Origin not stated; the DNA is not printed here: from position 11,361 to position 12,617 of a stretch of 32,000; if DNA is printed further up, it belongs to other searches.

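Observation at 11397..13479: Self-contained two-gene cassette: an active metallophosphoesterase plus a catalytically degenerate paralog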

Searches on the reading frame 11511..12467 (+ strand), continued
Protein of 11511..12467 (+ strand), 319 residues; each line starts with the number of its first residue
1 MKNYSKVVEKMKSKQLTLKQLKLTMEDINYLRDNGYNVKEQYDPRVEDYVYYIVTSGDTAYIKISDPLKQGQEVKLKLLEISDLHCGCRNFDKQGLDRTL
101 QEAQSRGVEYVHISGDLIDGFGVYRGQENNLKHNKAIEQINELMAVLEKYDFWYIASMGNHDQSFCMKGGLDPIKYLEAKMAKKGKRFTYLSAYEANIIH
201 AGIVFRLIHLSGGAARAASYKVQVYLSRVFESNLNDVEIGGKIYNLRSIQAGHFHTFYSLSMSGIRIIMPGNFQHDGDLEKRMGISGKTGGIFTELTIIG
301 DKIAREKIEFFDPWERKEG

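Call 52: list_cluster_members(proteins=[P0092, P0093, P0095, P0097, P0100, P0101, P0104, P0108, P0154, P0117])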
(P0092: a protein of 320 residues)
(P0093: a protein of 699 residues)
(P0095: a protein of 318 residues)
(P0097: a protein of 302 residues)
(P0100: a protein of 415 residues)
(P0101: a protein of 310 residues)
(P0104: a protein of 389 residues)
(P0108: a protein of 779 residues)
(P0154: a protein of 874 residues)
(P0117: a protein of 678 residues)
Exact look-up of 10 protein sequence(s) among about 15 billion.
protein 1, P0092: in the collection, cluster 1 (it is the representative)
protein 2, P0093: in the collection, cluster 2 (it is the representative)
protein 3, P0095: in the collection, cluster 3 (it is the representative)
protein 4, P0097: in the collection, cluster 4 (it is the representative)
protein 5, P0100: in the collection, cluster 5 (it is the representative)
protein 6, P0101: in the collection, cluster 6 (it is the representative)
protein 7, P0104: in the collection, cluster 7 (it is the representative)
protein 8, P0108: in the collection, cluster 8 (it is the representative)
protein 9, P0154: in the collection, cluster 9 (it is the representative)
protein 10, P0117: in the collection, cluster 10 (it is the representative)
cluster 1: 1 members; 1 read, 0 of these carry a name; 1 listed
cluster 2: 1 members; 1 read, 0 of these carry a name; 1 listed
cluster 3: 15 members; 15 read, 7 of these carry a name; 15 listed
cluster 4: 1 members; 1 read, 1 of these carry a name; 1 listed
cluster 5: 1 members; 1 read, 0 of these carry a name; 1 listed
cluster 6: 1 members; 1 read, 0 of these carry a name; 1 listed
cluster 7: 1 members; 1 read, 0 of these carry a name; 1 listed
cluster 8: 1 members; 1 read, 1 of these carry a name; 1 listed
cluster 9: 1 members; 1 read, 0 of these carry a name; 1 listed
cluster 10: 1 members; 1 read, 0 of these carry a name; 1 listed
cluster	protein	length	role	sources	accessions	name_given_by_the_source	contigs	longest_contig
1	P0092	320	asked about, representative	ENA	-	-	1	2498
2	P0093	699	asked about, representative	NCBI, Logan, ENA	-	-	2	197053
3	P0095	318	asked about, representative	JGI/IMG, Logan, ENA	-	-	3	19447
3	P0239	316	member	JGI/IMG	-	hypothetical protein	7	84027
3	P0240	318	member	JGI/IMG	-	predicted phosphodiesterase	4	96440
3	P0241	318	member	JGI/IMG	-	predicted phosphodiesterase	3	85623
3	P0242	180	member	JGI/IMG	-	hypothetical protein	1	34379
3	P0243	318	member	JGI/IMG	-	predicted phosphodiesterase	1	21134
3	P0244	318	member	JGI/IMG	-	predicted phosphodiesterase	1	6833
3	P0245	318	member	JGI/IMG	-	predicted phosphodiesterase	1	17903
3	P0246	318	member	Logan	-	-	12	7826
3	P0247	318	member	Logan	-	-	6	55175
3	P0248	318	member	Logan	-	-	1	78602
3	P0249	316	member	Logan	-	-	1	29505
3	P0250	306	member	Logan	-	-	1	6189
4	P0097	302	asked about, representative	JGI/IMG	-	predicted phosphodiesterase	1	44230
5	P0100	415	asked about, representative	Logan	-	-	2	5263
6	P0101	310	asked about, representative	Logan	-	-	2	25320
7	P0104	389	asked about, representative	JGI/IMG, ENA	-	-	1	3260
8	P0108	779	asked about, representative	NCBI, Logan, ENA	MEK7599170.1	MAG: metallophosphoesterase [Patescibacteria group bacterium]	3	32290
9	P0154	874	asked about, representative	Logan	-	-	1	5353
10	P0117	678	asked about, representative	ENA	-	-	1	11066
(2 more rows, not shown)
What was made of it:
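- JGI names relatives "predicted phosphodiesterase" (call 52).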

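Call 53: find_encoding_contigs(protein=P0093, flank=8000, max_places=2)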
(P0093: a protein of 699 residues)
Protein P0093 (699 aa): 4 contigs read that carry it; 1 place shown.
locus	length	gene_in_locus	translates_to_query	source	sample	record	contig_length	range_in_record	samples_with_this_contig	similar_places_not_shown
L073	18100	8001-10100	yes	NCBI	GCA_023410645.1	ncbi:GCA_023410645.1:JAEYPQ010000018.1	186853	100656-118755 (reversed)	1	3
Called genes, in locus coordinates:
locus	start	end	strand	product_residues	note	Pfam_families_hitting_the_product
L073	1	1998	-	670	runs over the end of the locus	PF02687:FtsX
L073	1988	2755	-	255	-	PF00005:ABC_tran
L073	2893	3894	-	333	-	PF02518:HATPase_c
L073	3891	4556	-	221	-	PF00072:Response_reg, PF00486:Trans_reg_C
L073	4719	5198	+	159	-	PF00383:dCMP_cyt_deam_1, PF14437:MafB19-deam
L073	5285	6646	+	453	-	PF08486:SpoIID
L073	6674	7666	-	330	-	PF00389:2-Hacid_dh, PF02826:2-Hacid_dh_C, PF00670:AdoHcyase_NAD (weak), PF03446:NAD_binding_2 (weak)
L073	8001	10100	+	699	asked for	-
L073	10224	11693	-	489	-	PF12679:ABC2_membrane_2, PF12698:ABC2_membrane_3 (weak), PF10920:DUF2705, PF12730:ABC2_membrane_4 (weak)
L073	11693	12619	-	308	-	PF00005:ABC_tran, PF13304:AAA_21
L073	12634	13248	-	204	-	-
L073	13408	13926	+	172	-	PF02245:Pur_DNA_glyco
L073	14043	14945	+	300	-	-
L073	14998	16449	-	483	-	-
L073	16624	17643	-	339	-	PF05050:Methyltransf_21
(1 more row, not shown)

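Call 55: find_homologous_proteins(query=P0093, max_evalue=0.00001)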
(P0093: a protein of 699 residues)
Query P0093 (699 aa): 21 proteins with E <= 0.00001 among 8000 candidates.
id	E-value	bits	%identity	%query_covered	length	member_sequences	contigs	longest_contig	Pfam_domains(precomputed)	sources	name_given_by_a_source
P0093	0.0e+0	1581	100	100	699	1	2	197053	-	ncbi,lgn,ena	-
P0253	0.0e+0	1168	72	100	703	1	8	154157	PF00149.34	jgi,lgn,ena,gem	-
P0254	2.0e-290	983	63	97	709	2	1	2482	PF00149.34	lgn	-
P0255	2.7e-234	798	52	95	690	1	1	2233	-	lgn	-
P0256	4.8e-234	797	52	95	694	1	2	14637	-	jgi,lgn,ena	-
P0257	1.0e-227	776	53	96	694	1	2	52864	PF00149.34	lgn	-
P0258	7.5e-223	760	52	96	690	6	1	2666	-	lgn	-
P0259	4.4e-220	751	51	96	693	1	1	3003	-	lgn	-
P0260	1.1e-218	746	52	96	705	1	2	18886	-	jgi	-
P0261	5.0e-215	734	49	98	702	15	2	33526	-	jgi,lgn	-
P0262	1.1e-214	733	50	96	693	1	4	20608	-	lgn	-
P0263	8.3e-214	730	50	96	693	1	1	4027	-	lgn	-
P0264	2.7e-213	728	51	95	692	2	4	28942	-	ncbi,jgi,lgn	-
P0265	1.7e-212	725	50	96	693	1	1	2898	-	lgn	-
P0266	3.4e-212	724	49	96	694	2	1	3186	-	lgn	-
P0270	2.5e-205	702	49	95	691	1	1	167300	PF00149.34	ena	-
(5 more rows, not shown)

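Call 64: predict_structure(alignment_id=A5)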
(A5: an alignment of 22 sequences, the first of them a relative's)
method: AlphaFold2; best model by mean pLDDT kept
length: 699 residues; sequences in the alignment: 22
mean_pLDDT: 79.2   pTM: 0.78
mean pLDDT of the five models: 79.2, 77.5, 70.7, 69.5, 68.6
residues with pLDDT >= 90: 258; 70-90: 278; 50-70: 81; < 50: 82
segments of 3 or more residues with pLDDT < 50: 1-13, 228-236, 252-255, 306-310, 356-369, 427-429, 585-602, 604-606, 691-699
pLDDT, mean of each block of 10 residues (from residue 1): 35 62 93 94 89 92 94 90 86 93 89 96 95 82 76 93 97 90 81 96 95 94 75 49 66 51 85 83 76 85 51 85 90 92 88 49 35 72 72 86 73 68 59 63 90 90 93 92 88 87 94 96 90 76 89 93 83 86 52 42 55 74 80 78 81 72 92 90 75 40
secondary structure, 60 per line:
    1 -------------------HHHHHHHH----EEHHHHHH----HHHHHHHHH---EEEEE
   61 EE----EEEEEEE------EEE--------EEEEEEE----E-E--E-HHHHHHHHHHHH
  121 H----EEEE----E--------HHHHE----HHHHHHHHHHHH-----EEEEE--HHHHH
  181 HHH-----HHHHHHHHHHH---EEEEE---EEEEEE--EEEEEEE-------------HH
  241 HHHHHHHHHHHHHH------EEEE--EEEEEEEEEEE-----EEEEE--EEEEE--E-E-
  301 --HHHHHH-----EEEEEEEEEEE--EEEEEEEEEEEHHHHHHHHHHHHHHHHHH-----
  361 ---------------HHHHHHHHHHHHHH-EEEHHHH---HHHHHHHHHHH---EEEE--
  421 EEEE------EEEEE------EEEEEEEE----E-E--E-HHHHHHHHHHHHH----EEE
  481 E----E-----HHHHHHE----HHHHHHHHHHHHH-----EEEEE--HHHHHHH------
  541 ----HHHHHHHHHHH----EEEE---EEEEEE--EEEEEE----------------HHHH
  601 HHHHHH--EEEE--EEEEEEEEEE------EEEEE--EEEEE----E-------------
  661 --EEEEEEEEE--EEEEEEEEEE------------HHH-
elements in order (helices of 4 or more, strands of 3 or more residues): H20-27 H34-39 H44-52 E56-62 E67-73 E80-82 E91-97 H109-121 E126-129 H143-146 H152-163 E169-173 H176-183 H189-199 E203-207 E211-216 E219-225 H239-254 E261-264 E267-277 E283-287 E290-294 H303-308 E314-324 E327-337 H338-355 H376-389 E391-393 H394-397 H401-411 E415-418 E421-424 E431-435 E442-449 H461-473 E478-481 H492-497 H503-515 E521-525 H528-534 H545-555 E560-563 E567-572 E575-580 H597-606 E609-612 E615-624 E631-635 E638-642 E663-671 E674-683
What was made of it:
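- The fusion models with pTM 0.78 (call 64).
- Tried and rejected: I modelled the natural fusion P0093 instead (call 64).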

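Call 66: get_annotated_region(hit=H2, flank=6000)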
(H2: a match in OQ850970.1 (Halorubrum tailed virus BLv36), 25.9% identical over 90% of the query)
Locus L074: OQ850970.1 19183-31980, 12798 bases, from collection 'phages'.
description: Halorubrum tailed virus BLv36, complete genome.
organism: Halorubrum tailed virus BLv36 (NCBI taxid 3056369)
taxonomy: Viruses; Duplodnaviria; Heunggongvirae; Uroviricota; Caudoviricetes
host: Halorubrum sp. BL36; source: -; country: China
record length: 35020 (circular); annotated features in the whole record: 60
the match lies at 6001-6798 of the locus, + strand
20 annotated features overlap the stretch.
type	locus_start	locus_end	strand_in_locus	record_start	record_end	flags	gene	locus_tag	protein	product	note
CDS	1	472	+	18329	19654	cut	-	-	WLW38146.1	hypothetical protein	ORF35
CDS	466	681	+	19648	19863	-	-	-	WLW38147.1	hypothetical protein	ORF36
CDS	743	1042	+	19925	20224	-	-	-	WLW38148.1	hypothetical protein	ORF37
CDS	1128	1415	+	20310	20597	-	-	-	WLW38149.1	hypothetical protein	ORF38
CDS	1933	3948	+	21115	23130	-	-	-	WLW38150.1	hypothetical protein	ORF39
CDS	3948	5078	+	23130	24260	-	-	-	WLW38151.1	hypothetical protein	ORF40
CDS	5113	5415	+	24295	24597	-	-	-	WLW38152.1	hypothetical protein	ORF41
CDS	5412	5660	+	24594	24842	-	-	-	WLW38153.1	hypothetical protein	ORF42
CDS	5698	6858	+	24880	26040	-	-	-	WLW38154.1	hypothetical protein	ORF43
CDS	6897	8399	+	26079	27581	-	-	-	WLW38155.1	hypothetical protein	ORF44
CDS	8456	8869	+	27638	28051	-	-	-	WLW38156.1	hypothetical protein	ORF45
CDS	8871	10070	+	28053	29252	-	-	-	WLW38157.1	hypothetical protein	ORF46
CDS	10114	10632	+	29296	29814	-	-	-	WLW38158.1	hypothetical protein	ORF47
CDS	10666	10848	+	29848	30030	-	-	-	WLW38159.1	hypothetical protein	ORF48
CDS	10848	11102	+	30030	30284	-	-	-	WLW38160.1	hypothetical protein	ORF49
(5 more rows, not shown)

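Call 67: search_solved_structures(query=A1, max_evalue=1, show_alignments=1)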
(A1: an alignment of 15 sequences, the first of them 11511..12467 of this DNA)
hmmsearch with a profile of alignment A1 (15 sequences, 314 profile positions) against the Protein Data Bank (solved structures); distinct sequences matched with E-value up to 1: 26.
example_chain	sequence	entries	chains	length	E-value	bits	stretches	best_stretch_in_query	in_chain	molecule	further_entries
6knb_A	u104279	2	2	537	8.2e-17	64.2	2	75-164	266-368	DNA polymerase II small subunit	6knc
5ihe_A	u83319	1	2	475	1.4e-15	60.2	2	75-164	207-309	DNA polymerase II small subunit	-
6hms_A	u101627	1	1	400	5e-14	55.1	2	75-164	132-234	DNA polymerase II small subunit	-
6hmf_A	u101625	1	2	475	8.4e-14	54.3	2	75-164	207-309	DNA polymerase II small subunit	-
6t8h_A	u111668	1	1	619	1.7e-13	53.3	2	75-164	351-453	DNA polymerase II small subunit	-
8ppt_A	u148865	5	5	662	1.9e-13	53.1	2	75-164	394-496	DNA polymerase II small subunit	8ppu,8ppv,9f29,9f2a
4hd0_A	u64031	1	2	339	2.8e-06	29.6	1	74-236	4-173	DNA double-strand break repair protein Mre11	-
1ii7_A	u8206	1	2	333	7.5e-06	28.2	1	78-236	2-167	Mre11 nuclease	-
3dsc_A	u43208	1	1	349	8.7e-06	28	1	78-236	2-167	DNA double-strand break repair protein mre11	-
3dsd_A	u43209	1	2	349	0.0001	24.5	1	78-120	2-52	DNA double-strand break repair protein mre11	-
1s8e_A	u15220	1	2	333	0.00011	24.4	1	78-119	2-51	exonuclease putative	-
4lty_C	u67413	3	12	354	0.0026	19.9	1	76-184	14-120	Exonuclease subunit SbcD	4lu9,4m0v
6s6v_A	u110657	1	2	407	0.0094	18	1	78-184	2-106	Nuclease SbcCD subunit D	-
2q8u_A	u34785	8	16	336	0.025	16.7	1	75-120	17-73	Exonuclease, putative | Nuclease SbcCD subunit D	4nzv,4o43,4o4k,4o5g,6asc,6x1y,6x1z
4o24_A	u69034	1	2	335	0.025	16.7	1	75-120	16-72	Exonuclease, putative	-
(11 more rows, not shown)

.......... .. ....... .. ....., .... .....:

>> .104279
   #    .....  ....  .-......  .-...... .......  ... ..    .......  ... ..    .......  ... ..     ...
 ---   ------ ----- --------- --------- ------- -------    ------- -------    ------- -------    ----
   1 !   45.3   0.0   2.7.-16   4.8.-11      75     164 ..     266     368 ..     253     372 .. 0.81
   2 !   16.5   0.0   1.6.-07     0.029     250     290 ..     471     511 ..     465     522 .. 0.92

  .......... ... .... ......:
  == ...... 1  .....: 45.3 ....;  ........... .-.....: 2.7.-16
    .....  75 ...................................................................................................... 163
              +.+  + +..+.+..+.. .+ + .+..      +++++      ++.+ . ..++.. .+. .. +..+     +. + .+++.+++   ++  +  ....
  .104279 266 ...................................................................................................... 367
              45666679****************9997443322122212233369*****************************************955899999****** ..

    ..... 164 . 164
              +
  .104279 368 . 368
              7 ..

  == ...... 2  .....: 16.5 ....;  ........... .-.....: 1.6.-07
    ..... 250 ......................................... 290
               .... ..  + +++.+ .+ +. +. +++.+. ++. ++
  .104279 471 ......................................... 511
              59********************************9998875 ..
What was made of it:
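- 11511..12470 (+): Copy 1: the active subunit, 319 aa. The winged-helix domain covers residues ~1-65 (nt 11511-11705). The DP1/Mre11-like phosphodiesterase domain covers residues ~73-311 (nt 11727-12443). The family profile against PDB gives DP1 at 8e-17 (call 67).
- On Mre11/SbcD-Rad50/SbcC nuclease: Mre11 scores E 3e-6 and SbcD 3e-3, against 8e-17 for DP1 (call 67).
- Closest known: Mre11 / SbcD nucleases. Different: Their similarity is weaker: E 3e-6 and 3e-3 against 8e-17 for DP1 (call 67).
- The family profile gives DP1 at 8e-17, Mre11 at 3e-6 and SbcD at 3e-3 (call 67).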

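Call 70: fold_search(model_id=the predicted structure, library=viral)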
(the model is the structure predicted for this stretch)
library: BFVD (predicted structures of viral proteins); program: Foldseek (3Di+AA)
matches with E <= 10: 721; with E <= 0.001: 131
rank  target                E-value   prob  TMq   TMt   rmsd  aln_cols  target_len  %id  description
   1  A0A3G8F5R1            3.6e-15  1.00  0.64  0.81   2.8       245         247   21  (no name in the UniProt tables at hand)
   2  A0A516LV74            1.9e-14  1.00  0.65  0.59   7.9       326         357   18  (no name in the UniProt tables at hand)
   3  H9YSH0                2.9e-13  1.00  0.58  0.63   5.6       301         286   18  (no name in the UniProt tables at hand)
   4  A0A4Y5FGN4            5.0e-13  1.00  0.53  0.42   8.6       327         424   14  DNA polymerase [Lactobacillus phage 3-521]
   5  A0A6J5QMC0            1.9e-12  1.00  0.56  0.44   6.5       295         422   18  Uncharacterized protein [uncultured Caudovirales phage]
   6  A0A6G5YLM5            5.2e-12  1.00  0.51  0.40   5.4       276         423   16  (no name in the UniProt tables at hand)
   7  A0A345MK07            8.4e-12  1.00  0.51  0.39   7.6       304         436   15  Putative metallophosphatase [Bacillus phage BSP38]
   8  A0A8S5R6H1            2.8e-11  1.00  0.52  0.37   5.0       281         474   12  DNA polymerase II small subunit [Ackermannviridae sp. ctaCq7]
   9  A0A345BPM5            6.5e-11  1.00  0.50  0.44   6.7       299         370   16  (no name in the UniProt tables at hand)
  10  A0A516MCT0            8.3e-11  1.00  0.58  0.46   4.3       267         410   17  (no name in the UniProt tables at hand)
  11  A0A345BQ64            9.9e-11  1.00  0.53  0.42  16.3       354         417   13  (no name in the UniProt tables at hand)
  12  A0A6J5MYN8            1.1e-10  1.00  0.53  0.40  18.0       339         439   12  Uncharacterized protein [uncultured Caudovirales phage]
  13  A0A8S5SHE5            1.3e-10  1.00  0.48  0.40   6.0       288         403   15  DNA polymerase II small subunit [Siphoviridae sp. ctBCr48]
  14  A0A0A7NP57            1.6e-10  1.00  0.53  0.36   6.4       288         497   17  Calcineurin-like phosphoesterase domain-containing protein [Lactobacillus phage LfeInf]
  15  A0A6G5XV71            6.4e-10  1.00  0.47  0.32   6.1       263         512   13  (no name in the UniProt tables at hand)
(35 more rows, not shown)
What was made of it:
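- Closest known: Phage metallophosphoesterases. Same: Fold matches in BFVD reach E 4e-15 (call 70).
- BFVD matches (call 70). Some viral homologs are auto-annotated "DNA polymerase II small subunit" (call 70).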

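Call 72: find_encoding_contigs(protein=P0108, flank=7000, max_places=2)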
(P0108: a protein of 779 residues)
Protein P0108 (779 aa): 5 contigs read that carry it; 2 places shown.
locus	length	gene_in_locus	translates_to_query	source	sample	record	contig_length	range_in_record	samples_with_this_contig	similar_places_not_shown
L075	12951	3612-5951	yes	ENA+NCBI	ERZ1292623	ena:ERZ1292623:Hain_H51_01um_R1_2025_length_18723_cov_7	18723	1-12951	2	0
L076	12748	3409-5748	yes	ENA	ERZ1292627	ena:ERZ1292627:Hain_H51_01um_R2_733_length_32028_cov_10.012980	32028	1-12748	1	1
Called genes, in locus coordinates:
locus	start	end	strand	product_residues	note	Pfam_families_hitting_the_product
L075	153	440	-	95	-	-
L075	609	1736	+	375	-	-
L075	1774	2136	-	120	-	-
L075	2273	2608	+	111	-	PF01936:NYN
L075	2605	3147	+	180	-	-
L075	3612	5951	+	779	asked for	PF01022:HTH_5 (faint), PF01978:TrmB (faint), PF08279:HTH_11 (faint), PF00149:Metallophos (faint)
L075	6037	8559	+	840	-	PF00004:AAA, PF07728:AAA_5, PF22667:Lon_lid, PF05362:Lon_C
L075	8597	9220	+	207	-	PF01135:PCMT, PF13649:Methyltransf_25 (weak)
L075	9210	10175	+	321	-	PF02618:YceG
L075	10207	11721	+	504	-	PF00932:LTD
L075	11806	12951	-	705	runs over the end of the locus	PF13567:DUF4131, PF03772:Competence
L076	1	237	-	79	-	?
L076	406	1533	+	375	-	-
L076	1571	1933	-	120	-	-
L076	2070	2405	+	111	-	PF01936:NYN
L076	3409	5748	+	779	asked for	PF01022:HTH_5 (faint), PF01978:TrmB (faint), PF08279:HTH_11 (faint), PF00149:Metallophos (faint)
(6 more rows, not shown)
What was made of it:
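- Faint HTH_5, TrmB and HTH_11 hits on a family member (call 72).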

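Call 73: find_encoding_contigs(protein=P0097, flank=7000, max_places=2)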
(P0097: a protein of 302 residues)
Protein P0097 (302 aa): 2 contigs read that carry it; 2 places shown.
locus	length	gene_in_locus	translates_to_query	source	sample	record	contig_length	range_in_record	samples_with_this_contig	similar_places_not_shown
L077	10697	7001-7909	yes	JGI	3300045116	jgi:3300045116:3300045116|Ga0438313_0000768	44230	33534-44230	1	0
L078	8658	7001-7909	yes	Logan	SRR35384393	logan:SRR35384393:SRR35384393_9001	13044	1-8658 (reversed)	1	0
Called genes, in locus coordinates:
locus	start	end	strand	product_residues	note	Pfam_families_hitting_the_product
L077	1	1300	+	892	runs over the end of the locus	PF24032:YQBQ (faint), PF07953:Toxin_R_bind_N (weak), PF13385:Laminin_G_3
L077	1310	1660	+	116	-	-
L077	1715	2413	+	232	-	-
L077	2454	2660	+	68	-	-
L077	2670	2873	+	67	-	-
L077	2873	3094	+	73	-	-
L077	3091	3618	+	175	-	-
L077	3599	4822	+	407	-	PF08323:Glyco_transf_5 (weak), PF13439:Glyco_transf_4, PF20706:GT4-conflict, PF00534:Glycos_transf_1, PF13692:Glyco_trans_1_4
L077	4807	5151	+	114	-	-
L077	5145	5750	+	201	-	PF13489:Methyltransf_23, PF02353:CMAS (weak), PF07021:MetW, PF13847:Methyltransf_31, PF08241:Methyltransf_11, PF08242:Methyltransf_12, PF13649:Methyltransf_25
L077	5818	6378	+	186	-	-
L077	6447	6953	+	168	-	-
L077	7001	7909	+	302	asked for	PF12850:Metallophos_2 (weak), PF00149:Metallophos (weak)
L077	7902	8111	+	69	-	-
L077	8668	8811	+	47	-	-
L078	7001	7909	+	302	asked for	PF12850:Metallophos_2 (weak), PF00149:Metallophos (weak)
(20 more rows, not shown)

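Call 77: search_dna_similar(query=window:11511-12467:+, collection=plasmids, mode=protein, max_evalue=0.001, max_rows=15)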
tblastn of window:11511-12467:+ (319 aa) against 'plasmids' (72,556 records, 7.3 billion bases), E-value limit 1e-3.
No match.
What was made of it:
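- There is no plasmid copy (call 77).
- Tried and rejected: PLSDB plasmids returned no match (call 77).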
